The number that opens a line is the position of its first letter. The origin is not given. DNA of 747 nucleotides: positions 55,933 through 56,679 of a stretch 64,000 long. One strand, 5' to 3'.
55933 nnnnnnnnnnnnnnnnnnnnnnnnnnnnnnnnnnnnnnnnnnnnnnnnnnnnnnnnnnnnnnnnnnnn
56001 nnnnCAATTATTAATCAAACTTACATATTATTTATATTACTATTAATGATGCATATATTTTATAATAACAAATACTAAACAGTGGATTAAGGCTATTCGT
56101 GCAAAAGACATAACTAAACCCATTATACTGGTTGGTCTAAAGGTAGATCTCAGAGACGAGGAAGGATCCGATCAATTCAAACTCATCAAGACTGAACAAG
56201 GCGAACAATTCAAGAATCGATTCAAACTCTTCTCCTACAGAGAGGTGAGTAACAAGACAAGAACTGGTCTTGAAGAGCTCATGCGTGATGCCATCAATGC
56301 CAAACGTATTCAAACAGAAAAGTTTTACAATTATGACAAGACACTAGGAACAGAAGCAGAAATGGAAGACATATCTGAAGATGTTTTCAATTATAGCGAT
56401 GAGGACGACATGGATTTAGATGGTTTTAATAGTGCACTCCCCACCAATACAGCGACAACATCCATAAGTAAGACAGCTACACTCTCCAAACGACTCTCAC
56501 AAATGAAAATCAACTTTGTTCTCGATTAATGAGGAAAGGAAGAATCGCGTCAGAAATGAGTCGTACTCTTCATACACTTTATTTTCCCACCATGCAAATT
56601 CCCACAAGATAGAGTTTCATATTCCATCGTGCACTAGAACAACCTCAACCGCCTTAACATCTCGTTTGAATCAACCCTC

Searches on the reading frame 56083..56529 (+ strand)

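Call 30: search_protein_families(library=pfam, proteins=[window:56083-56529:+], max_evalue=0.01)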
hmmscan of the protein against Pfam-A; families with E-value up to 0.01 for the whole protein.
window:56083-56529:+ (148 aa): 1 family
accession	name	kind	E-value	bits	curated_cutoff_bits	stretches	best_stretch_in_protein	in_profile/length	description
PF00071.28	Ras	-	9.3e-07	29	21.6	1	1-72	93-158/162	Ras family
